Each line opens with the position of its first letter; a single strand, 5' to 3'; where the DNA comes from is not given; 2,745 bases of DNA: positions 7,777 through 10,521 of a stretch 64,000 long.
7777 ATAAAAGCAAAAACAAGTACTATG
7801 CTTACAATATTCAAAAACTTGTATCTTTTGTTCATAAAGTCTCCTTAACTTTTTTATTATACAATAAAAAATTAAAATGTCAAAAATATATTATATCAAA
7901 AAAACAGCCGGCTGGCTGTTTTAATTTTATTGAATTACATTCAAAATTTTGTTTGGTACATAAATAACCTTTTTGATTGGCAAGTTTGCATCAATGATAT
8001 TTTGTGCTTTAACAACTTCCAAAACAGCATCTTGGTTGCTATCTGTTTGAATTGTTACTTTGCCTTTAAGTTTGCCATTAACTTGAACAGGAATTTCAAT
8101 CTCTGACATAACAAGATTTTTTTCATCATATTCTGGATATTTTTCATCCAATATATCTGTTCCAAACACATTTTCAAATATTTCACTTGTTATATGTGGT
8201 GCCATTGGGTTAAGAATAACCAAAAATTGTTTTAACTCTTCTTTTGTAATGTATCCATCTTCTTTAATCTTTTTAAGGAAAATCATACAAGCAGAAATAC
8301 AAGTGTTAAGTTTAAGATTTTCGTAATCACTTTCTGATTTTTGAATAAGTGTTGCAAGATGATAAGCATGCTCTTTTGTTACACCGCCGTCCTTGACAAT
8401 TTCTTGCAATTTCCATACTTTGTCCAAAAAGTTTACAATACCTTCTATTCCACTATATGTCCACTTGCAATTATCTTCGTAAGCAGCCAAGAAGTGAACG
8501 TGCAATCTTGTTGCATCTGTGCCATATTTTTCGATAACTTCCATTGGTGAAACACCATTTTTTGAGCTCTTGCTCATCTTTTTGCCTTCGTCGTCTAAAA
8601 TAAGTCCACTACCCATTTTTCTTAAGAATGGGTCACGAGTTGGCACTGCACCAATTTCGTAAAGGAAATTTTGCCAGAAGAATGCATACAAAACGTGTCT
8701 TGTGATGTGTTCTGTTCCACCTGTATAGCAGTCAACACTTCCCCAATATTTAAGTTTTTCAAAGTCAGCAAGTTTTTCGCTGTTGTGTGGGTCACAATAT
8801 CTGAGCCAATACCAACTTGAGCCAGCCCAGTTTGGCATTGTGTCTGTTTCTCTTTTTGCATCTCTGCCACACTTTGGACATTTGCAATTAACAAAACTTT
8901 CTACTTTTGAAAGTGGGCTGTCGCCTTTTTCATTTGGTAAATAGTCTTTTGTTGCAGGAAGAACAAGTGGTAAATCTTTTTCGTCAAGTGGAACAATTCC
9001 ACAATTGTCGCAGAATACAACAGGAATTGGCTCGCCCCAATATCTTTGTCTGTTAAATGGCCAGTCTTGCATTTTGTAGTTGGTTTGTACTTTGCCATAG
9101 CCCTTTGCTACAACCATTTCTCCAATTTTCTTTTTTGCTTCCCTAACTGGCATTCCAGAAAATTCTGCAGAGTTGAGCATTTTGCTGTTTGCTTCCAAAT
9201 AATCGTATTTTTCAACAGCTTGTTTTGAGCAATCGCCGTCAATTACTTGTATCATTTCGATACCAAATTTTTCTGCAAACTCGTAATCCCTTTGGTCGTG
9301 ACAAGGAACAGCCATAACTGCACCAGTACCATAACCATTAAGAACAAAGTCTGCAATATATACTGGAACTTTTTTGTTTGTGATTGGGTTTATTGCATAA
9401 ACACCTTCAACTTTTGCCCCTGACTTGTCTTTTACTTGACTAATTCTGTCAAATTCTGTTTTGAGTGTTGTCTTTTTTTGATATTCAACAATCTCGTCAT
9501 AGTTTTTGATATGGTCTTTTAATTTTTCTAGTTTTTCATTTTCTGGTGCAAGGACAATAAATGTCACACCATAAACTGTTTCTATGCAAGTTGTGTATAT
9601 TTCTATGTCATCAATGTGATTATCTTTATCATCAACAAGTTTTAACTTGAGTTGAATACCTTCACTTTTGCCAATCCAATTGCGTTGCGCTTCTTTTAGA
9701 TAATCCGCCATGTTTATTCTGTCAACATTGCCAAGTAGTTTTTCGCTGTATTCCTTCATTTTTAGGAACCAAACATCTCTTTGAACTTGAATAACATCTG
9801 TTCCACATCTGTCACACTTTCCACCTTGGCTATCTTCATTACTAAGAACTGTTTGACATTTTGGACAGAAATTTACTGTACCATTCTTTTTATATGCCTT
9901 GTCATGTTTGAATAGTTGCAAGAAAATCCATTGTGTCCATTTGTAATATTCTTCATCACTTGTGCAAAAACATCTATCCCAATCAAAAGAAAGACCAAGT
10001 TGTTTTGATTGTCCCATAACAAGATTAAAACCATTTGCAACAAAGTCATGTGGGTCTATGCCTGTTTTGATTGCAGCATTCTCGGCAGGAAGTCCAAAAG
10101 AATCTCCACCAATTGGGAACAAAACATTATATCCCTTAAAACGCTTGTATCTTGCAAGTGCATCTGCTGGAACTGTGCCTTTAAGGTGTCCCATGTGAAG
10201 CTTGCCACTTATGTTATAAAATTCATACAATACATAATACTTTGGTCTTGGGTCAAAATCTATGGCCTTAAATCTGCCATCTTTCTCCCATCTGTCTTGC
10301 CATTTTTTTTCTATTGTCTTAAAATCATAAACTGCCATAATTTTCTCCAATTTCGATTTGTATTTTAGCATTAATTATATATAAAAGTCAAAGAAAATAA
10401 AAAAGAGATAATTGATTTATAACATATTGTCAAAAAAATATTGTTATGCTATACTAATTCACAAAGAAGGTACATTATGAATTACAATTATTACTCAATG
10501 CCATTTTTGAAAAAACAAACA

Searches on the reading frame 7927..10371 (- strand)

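Call 61: search_protein_families(library=pfam, proteins=[window:7927-10371:-], max_evalue=0.001)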
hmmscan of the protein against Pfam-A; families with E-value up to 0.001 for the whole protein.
window:7927-10371:- (814 aa): 5 families
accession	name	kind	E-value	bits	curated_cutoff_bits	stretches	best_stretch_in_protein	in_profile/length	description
PF13603.12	tRNA-synt_1_2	-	6.3e-54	182.7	25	1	230-418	1-182/185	Leucyl-tRNA synthetase, editing domain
PF00133.28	tRNA-synt_1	-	5.2e-46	157.7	22.7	2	23-228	1-219/414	tRNA synthetases class I (I, L, M and V)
PF09334.17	tRNA-synt_1g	-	4.2e-29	101.9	20.1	1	51-192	7-145/391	tRNA synthetases class I (M)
PF08264.19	Anticodon_1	-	1.8e-12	47.8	25.1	1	671-781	7-145/148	Anticodon-binding domain of tRNA ligase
PF01406.26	tRNA-synt_1e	-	0.00091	19.1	27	0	56-85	21-50/301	tRNA synthetases class I (C) catalytic domain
